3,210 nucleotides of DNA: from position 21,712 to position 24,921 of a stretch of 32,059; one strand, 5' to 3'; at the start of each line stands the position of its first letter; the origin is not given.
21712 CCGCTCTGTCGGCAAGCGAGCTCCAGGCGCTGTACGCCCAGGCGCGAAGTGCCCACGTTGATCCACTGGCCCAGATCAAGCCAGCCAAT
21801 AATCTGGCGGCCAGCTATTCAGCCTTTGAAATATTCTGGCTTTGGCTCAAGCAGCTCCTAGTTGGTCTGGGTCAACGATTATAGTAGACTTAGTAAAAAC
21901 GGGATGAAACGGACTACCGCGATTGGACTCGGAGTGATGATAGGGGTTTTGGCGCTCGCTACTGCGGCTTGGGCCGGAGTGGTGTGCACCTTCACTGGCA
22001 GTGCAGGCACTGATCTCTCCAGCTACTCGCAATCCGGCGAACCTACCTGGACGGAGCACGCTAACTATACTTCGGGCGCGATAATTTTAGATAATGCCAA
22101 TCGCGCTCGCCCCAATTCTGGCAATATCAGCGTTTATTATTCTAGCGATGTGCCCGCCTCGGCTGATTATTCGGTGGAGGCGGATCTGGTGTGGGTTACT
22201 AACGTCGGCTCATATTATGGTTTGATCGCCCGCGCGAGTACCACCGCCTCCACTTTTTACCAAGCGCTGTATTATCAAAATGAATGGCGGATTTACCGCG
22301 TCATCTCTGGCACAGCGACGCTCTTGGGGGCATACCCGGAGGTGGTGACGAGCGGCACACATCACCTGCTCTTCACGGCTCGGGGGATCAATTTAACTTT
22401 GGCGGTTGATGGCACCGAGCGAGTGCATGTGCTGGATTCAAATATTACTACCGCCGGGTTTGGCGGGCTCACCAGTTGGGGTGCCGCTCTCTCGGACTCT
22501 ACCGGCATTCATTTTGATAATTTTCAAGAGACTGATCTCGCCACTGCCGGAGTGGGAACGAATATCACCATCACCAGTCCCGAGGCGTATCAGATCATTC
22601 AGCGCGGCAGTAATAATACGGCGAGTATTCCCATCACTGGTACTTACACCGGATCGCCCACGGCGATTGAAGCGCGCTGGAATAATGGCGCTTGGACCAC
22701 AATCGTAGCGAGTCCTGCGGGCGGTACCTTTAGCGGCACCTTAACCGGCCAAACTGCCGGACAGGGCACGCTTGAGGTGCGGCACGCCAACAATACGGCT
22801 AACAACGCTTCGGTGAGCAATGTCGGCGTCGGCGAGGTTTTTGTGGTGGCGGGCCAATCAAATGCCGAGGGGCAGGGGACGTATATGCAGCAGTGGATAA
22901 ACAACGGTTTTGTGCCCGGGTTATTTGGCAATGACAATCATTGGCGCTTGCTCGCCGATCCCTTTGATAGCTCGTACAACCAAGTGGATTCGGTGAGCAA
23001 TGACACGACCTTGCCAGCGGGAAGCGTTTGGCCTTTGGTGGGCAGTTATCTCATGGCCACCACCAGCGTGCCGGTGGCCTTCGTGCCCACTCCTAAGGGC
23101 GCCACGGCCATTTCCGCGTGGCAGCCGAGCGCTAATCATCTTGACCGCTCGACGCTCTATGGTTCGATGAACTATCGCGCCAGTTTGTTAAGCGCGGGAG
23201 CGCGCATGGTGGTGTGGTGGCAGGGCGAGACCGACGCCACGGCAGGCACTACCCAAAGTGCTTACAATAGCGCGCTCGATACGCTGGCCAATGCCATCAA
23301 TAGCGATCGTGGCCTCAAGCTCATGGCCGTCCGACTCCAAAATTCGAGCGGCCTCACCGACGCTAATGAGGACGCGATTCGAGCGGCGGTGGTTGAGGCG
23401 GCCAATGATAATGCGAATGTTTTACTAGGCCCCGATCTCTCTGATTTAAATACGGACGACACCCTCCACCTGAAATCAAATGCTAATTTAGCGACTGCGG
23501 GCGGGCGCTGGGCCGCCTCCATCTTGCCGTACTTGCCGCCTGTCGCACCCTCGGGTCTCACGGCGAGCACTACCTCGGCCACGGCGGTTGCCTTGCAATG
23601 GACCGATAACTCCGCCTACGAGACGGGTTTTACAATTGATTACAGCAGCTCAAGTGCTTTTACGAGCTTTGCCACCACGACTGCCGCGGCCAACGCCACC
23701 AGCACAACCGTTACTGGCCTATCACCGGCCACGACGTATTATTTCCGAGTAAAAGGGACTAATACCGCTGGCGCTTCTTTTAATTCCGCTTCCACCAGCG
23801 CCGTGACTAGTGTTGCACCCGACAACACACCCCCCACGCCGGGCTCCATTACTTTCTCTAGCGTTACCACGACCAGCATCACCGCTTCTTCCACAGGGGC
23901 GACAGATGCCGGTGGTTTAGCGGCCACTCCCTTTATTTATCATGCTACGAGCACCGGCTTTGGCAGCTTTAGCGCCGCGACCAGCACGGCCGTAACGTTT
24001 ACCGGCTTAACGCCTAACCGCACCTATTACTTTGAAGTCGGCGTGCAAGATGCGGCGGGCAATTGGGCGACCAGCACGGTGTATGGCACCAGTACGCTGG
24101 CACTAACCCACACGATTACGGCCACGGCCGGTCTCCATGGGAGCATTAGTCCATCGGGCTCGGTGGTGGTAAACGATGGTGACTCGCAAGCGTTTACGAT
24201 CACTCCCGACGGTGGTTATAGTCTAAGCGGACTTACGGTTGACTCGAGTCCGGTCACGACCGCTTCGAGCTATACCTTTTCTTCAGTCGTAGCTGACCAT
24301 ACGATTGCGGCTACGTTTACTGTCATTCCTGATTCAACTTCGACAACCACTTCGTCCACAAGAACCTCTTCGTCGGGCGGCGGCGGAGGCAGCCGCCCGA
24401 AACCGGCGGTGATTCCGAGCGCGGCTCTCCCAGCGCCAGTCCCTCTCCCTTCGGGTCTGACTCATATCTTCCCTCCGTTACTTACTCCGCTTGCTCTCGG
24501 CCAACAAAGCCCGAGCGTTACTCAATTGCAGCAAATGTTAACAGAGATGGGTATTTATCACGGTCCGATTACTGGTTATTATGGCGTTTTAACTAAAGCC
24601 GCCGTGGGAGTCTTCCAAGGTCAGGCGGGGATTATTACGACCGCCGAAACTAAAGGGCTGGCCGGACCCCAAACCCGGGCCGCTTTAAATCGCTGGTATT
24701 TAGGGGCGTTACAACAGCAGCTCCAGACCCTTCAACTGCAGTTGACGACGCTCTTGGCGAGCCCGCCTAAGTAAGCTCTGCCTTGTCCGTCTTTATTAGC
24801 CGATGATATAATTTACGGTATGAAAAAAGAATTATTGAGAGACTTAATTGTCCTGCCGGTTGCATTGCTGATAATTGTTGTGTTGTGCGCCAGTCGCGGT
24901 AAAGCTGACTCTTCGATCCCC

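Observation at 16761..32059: A 15-kb locus of wall-anchored, glycan-active and adhesin-like giant proteins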

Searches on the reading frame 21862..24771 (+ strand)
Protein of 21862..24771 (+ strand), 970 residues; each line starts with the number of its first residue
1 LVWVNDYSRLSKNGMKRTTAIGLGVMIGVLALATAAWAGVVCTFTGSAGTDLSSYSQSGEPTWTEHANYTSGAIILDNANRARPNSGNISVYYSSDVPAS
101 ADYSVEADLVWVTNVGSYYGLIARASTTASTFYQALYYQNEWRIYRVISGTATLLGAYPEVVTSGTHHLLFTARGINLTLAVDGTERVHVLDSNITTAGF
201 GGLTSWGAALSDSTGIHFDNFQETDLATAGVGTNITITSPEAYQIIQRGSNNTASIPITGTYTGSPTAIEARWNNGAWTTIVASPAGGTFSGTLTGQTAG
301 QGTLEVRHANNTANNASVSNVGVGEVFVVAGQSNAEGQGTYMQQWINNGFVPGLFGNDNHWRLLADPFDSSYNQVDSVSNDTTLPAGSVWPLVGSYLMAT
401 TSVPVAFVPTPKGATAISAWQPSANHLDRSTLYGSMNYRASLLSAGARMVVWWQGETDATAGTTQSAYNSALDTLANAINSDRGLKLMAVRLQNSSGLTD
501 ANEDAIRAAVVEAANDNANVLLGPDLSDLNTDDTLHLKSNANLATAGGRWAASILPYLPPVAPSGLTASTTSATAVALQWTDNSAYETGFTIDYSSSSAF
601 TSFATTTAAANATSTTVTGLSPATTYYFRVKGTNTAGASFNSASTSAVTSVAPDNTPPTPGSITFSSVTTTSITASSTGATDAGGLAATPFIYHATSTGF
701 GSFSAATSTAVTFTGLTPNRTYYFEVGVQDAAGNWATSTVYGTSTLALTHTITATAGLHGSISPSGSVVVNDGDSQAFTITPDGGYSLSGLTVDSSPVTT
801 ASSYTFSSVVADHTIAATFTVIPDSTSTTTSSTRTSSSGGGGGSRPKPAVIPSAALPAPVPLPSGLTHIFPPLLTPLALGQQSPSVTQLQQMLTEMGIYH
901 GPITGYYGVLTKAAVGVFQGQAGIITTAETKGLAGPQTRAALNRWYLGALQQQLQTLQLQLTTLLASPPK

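Call 5: search_protein_families(library=pfam, proteins=[window:21862-24771:+], max_evalue=0.01)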
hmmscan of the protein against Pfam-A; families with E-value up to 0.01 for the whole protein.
window:21862-24771:+ (970 aa): 8 families
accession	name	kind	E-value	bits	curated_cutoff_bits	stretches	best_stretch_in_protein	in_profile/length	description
PF03629.24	SASA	-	2.5e-21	76.8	24.8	1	325-550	3-220/226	Carbohydrate esterase, sialic acid-specific acetylesterase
PF00041.27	fn3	-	3.8e-16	59.5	25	2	562-646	2-82/84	Fibronectin type III domain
PF01471.23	PG_binding_1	-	1.4e-10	41.7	23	1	883-942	2-57/57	Putative peptidoglycan binding domain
PF16656.11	Pur_ac_phosph_N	-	5.5e-08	33.7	30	2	668-739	38-87/93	Purple acid Phosphatase, N-terminal domain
PF25059.1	FN3_DSCAM-DSCAML_C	-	3.5e-07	30.9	39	1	571-646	4-78/89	DSCAM/DSCAML C-terminal Fn3-like domain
PF10179.15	NDNF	-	1.5e-05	25.5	27.3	0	707-743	87-122/127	Neuron-derived neurotrophic factor, first Fn(III) domain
PF16655.11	PhoD_N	-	0.00023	22.1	30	0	601-635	47-78/90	PhoD-like phosphatase, N-terminal domain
PF22633.2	F5_F8_type_C_2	-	0.0046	18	27.8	0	570-630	29-91/91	NedA-like, galactose-binding domain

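Call 12: search_solved_structures(query=window:21862-24771:+, max_evalue=0.01)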
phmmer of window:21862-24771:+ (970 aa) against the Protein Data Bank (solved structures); distinct sequences matched with E-value up to 0.01: 42.
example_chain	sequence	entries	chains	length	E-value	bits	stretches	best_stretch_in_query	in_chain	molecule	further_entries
8q6t_I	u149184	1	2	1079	1.5e-23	86.3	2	558-733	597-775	Titin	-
8g4l_bm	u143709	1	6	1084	4.2e-18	68.2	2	559-733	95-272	Titin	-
3lpw_A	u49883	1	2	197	1.1e-08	37.1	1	560-733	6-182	A77-A78 domain from Titin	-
4u3h_A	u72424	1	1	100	1.8e-08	36.4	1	555-641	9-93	FN3con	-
5j7k_A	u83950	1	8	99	2.3e-07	32.7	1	560-649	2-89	FN3con-a-lys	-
2apj_A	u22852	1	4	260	1.2e-06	30.3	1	322-511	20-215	Putative Esterase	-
1fnh_A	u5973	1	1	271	2.3e-06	29.4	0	549-635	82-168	PROTEIN (FIBRONECTIN)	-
3r8q_A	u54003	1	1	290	3.4e-06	28.8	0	549-632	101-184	Fibronectin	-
4yh7_A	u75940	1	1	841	6.7e-06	27.8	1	558-780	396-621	Receptor-type tyrosine-protein phosphatase delta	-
8k3j_A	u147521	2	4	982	2.9e-05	25.7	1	559-669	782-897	Contactin-2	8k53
9ba4_A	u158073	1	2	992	3.7e-05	25.4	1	559-669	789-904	Contactin-2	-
3p4l_A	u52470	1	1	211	4.3e-05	25.2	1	558-733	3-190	Neogenin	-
9ot9_A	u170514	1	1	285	5.9e-05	24.7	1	560-633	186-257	Galectin-3,FN3con-7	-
6tpv_A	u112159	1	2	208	7.6e-05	24.4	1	558-671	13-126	Receptor-type tyrosine-protein phosphatase F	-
9n7g_A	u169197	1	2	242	0.0001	24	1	560-650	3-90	Protein S100-A7 FN3 chimera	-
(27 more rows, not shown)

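Call 31: search_protein_families(library=ncbifam, proteins=[window:21862-24771:+], max_evalue=0.01)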
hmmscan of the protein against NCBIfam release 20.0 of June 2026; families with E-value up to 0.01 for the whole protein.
window:21862-24771:+ (970 aa): 2 families
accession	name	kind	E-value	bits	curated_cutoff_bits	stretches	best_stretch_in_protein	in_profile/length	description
TIGR02869.1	spore_SleB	equivalog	3.9e-08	33.4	236.5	1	878-945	8-71/201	spore cortex-lytic enzyme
NF041611.1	exoglucan_CbhB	equivalog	3.2e-07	28.8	1950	1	560-796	706-930/997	exoglucanase CbhB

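Call 32: search_protein_families(library=phrogs, proteins=[window:21862-24771:+], max_evalue=0.001)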
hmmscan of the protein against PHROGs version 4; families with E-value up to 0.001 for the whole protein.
window:21862-24771:+ (970 aa): 4 families
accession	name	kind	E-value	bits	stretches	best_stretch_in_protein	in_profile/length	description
phrog_6977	-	tail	7.8e-09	36.3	1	545-649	137-242/284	minor tail protein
phrog_2649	-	lysis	4.8e-06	27.6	1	867-947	165-240/261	endolysin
phrog_1224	-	head and packaging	6.2e-06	26.7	1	877-944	4-66/438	endolysin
phrog_4971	-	tail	1.4e-05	25.6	1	559-649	191-279/283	major tail protein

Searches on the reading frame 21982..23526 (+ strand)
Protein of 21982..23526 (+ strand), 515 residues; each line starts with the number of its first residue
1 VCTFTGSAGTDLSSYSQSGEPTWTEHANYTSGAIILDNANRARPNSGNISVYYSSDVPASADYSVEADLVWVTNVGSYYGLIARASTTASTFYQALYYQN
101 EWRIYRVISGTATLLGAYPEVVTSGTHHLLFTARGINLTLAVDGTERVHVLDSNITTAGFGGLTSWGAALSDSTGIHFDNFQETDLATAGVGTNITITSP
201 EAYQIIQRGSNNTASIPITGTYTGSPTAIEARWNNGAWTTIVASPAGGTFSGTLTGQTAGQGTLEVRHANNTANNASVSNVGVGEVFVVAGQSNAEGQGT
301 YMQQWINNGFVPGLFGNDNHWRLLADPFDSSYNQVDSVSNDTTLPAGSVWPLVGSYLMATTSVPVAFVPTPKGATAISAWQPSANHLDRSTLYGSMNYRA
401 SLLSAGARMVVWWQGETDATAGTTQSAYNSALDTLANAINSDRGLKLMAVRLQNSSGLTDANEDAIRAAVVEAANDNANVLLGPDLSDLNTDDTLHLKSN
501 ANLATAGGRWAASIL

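Call 61: search_protein_representatives(protein=window:21982-23526:+)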
Query: 515 residues. Proteins with E-value up to 0.001 (for the whole library): 4823; up to 1e-10: 2514; up to 1e-30: 643. The best 150 are listed.
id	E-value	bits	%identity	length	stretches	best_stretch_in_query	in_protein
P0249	5.1e-148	510.5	54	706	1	2-500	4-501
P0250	3.7e-139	481.3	99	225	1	176-395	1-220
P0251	1.2e-128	446.7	49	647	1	2-514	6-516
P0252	5.8e-115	401.5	47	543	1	2-515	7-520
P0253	4.8e-111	388.6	45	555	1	2-514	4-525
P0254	5.4e-104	365.3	43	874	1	3-511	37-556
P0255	1.6e-102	360.5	56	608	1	189-515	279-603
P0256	1.7e-99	350.5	56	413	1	192-513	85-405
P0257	8.2e-96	338.4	51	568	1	158-513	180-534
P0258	5.0e-94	332.5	45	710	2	189-512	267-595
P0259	1.8e-93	330.6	42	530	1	3-513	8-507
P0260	2.0e-93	330.5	50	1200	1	168-511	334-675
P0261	1.9e-92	327.3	54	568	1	195-513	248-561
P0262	6.0e-92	325.6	52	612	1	187-514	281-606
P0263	2.6e-91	323.5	53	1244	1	190-513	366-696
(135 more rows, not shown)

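Call 67: search_protein_families(library=pfam, alignment_id=A4, max_evalue=0.001)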
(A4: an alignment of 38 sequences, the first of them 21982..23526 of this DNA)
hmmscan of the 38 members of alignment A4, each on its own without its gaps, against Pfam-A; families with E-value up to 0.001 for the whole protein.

A. member 1, window:21982-23526:+ (515 aa): 1 family
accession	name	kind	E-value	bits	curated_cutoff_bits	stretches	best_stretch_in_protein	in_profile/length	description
PF03629.24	SASA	-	7.3e-22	78.5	24.8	1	285-511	3-221/226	Carbohydrate esterase, sialic acid-specific acetylesterase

B. families by the number of members that match (of 38 scanned): 32 families (the first 25 are shown)
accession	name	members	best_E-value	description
PF03629.24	SASA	38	9.2e-30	Carbohydrate esterase, sialic acid-specific acetylesterase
PF13385.13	Laminin_G_3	10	5.1e-33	Concanavalin A-like lectin/glucanases superfamily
PF16656.11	Pur_ac_phosph_N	9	5.3e-16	Purple acid Phosphatase, N-terminal domain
PF01471.23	PG_binding_1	7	2.5e-23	Putative peptidoglycan binding domain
PF00041.27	fn3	7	4.7e-20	Fibronectin type III domain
PF13620.12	CarboxypepD_reg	3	2.4e-11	Carboxypeptidase regulatory-like domain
PF13715.12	CarbopepD_reg_2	3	1.2e-08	CarboxypepD_reg-like domain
PF24025.1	Ig_DR_A0283-like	3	3e-06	DR_A0283-like, Ig-like domain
PF17802.7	SpaA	3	0.00038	Prealbumin-like fold domain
PF17957.7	Big_7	2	2e-21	Bacterial Ig domain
PF25059.1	FN3_DSCAM-DSCAML_C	2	1.7e-18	DSCAM/DSCAML C-terminal Fn3-like domain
PF01476.26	LysM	2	5e-07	LysM domain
PF07081.18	DUF1349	2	0.00034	Protein of unknown function (DUF1349)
PF13750.12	Big_3_3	2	0.00054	Bacterial Ig-like domain (group 3)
PF16403.11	Bact_surface_Ig-like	1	2.8e-19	Bacterial surface protein, Ig-like domain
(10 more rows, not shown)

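Call 88: find_related_loci(query=A8, collection=metagenome_contigs, flank=10000)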
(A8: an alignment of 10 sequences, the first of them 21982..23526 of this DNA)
Query A8 (515 aa) in metagenome_contigs; peptide patterns used: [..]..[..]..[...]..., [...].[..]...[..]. (x = any residue, [..] = any of these).
600 stretches matched a pattern (row limit reached: there are more); 218 encode a relative of the query (tblastn E <= 1e-3); the best 80 are kept; 80 distinct loci.
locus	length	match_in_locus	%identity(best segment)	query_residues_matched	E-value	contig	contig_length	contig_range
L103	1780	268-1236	45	195-514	2e-79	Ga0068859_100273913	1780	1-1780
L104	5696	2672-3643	44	193-514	6e-74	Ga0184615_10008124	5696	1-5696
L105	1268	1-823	45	229-515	1e-55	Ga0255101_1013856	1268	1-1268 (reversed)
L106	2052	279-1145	33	207-510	8e-36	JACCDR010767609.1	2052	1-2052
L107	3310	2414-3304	33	197-498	6e-28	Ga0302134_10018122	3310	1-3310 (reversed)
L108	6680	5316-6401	29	178-514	1e-25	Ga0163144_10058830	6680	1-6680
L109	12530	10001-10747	36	195-437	4e-25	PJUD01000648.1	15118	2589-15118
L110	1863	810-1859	30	153-497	3e-25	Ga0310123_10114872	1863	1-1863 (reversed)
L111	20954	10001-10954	30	193-514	2e-24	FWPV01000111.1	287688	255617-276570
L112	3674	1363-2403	30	195-514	1e-23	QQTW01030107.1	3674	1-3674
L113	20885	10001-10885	28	195-514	3e-23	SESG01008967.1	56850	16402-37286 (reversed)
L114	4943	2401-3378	28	192-514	8e-23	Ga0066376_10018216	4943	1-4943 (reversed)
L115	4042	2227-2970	30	195-447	3e-22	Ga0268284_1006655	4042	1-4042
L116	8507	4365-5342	27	192-515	9e-22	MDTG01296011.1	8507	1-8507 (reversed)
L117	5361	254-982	32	197-435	4e-21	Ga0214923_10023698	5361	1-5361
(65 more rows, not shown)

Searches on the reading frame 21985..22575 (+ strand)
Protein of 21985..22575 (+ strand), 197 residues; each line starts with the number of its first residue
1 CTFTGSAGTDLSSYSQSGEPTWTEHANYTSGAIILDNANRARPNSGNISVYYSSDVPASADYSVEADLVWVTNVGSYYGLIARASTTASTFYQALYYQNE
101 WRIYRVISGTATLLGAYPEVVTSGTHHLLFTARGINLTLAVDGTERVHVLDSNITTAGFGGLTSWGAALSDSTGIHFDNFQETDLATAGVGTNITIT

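Call 70: search_solved_structures(query=A5, max_evalue=10)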
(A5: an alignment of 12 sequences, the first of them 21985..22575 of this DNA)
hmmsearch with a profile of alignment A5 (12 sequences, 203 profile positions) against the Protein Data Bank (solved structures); distinct sequences matched with E-value up to 10: 4.
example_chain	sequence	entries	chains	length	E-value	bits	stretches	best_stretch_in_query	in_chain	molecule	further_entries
4azz_A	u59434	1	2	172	5.5e-07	33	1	56-178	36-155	LEVANASE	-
4b1l_A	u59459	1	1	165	6.1e-07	32.8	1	55-177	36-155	LEVANASE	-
4b1m_A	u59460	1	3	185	8.5e-07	32.4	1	56-177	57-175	LEVANASE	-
1yc9_A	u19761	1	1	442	0.74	13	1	52-136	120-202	multidrug resistance protein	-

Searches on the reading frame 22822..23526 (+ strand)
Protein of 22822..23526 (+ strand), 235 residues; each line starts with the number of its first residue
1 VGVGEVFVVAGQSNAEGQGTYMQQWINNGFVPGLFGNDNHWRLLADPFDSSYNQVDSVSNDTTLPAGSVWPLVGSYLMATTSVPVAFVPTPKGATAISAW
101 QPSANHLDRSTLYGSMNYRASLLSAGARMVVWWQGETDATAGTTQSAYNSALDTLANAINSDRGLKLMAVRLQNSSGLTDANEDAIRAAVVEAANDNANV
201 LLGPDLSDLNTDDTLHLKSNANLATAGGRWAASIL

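Call 48: search_solved_structures(query=window:22822-23526:+, max_evalue=1, show_alignments=3)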
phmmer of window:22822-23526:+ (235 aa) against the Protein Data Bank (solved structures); distinct sequences matched with E-value up to 1: 1.
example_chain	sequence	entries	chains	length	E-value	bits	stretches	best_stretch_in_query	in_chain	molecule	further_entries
2apj_A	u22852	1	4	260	3.1e-07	33.7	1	4-190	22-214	Putative Esterase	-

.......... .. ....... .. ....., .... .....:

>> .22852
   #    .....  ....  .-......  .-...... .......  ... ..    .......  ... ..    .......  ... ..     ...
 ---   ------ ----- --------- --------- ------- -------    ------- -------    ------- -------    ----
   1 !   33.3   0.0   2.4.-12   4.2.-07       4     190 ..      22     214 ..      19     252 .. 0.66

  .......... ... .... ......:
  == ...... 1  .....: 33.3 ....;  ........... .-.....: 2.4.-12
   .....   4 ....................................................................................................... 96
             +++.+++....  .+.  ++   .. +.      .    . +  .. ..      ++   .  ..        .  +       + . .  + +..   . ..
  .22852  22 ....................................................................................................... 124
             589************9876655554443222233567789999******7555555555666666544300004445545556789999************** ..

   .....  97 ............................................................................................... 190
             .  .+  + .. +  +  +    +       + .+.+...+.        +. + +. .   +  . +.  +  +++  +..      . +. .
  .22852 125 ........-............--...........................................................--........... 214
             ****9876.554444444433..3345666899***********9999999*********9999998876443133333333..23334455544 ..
